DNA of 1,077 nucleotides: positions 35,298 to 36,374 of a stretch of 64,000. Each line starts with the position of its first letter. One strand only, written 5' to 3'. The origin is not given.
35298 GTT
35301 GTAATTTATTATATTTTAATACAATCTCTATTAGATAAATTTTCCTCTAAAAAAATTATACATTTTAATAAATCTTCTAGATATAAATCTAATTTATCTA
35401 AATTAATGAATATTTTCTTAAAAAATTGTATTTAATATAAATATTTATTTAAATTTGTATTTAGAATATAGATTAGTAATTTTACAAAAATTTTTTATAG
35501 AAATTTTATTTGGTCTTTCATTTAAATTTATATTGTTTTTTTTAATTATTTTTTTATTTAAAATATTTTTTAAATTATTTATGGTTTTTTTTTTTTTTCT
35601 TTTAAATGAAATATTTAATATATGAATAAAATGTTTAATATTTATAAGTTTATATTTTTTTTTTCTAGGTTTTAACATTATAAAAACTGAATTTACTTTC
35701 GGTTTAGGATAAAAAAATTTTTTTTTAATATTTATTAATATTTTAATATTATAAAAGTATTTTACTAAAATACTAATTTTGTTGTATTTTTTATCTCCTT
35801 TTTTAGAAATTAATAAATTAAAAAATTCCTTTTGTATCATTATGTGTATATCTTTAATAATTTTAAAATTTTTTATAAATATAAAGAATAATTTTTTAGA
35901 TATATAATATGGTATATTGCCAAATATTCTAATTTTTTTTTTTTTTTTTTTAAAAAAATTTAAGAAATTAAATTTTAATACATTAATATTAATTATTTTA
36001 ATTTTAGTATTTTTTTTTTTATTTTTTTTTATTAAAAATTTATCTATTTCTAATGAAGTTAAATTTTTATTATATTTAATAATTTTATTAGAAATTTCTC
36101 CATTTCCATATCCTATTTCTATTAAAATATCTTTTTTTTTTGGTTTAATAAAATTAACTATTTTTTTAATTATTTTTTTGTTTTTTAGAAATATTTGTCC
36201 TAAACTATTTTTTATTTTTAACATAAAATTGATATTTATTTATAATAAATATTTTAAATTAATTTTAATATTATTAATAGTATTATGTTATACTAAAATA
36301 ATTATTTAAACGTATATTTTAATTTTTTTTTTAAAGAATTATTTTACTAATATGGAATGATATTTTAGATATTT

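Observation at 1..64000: UGA encodes Trp throughout: genetic code 4 in a genome with Enterobacterales gene order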

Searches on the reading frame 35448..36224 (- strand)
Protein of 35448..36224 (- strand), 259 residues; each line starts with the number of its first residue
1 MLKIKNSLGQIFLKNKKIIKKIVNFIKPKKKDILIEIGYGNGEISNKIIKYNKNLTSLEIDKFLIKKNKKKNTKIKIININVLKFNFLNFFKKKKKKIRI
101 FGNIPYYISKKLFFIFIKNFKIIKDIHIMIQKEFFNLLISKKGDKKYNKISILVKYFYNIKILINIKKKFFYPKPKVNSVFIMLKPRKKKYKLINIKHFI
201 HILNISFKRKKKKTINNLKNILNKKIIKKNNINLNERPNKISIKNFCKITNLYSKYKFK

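Call 52: search_protein_families(library=ncbifam, max_evalue=0.00001, proteins=[window:35448-36224:-])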
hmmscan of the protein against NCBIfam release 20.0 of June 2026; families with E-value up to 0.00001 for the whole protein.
seq(259 aa): 16 families
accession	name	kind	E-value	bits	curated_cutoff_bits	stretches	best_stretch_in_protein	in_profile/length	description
TIGR00755.1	ksgA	equivalog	1.2e-61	208.3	171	1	3-252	2-255/256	16S rRNA (adenine(1518)-N(6)/adenine(1519)-N(6))-dimethyltransferase RsmA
NF000499.2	Erm23S_rRNA_broad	equivalog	2.4e-34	118.8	212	1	9-252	2-243/244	23S ribosomal RNA methyltransferase Erm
NF011486.0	PRK14896.1-1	equivalog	1.3e-21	77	450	1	9-222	27-237/284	16S ribosomal RNA methyltransferase A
NF000337.1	erm_SHROVE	exception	5.6e-19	68.4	320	1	6-207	4-200/248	ErmE/ErmH/ErmO/ErmR family 23S rRNA (adenine(2058)-N(6))-methyltransferase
NF012222.1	erm_A_23S_MT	exception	1.3e-15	57.5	475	1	9-255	9-241/243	23S rRNA (adenine(2058)-N(6))-methyltransferase Erm(A)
NF012220.1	erm_B_23S_MT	exception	3.9e-14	52.8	525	1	9-188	8-179/245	23S rRNA (adenine(2058)-N(6))-methyltransferase Erm(B)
NF045543.1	erm_G_23S_MT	exception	1.4e-12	47.9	515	1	4-253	6-239/244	23S rRNA (adenine(2058)-N(6))-methyltransferase Erm(G)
NF012219.1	erm_C_23S_MT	exception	2e-12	47.2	530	1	5-254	7-240/244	23S rRNA (adenine(2058)-N(6))-methyltransferase Erm(C)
NF000412.1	Erm43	exception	7.2e-11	42.1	500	1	10-253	10-239/243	23S rRNA (adenine(2058)-N(6))-methyltransferase Erm(43)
NF011489.0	PRK14896.1-5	equivalog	4.1e-10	39.6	236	1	7-221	2-186/217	16S ribosomal RNA methyltransferase A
NF012223.0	erm_F_23S_MT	exception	7.6e-10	38.5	575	1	8-236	11-238/266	23S rRNA (adenine(2058)-N(6))-methyltransferase Erm(F)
NF042988.1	Erm46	exception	1.4e-08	34.3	503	1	6-113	9-110/255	23S rRNA (adenine(2058)-N(6))-methyltransferase Erm(46)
NF000411.1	Erm45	exception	1.8e-08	34.5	525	1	8-228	7-221/245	23S rRNA (adenine(2058)-N(6))-methyltransferase Erm(45)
NF042938.1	Erm55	exception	2.1e-08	33.5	525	1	6-184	9-177/270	23S rRNA (adenine(2058)-N(6))-methyltransferase Erm(55)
NF000024.1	ErmS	exception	5.1e-07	29.3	675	1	5-189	60-240/319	23S rRNA (adenine(2058)-N(6))-methyltransferase Erm(S)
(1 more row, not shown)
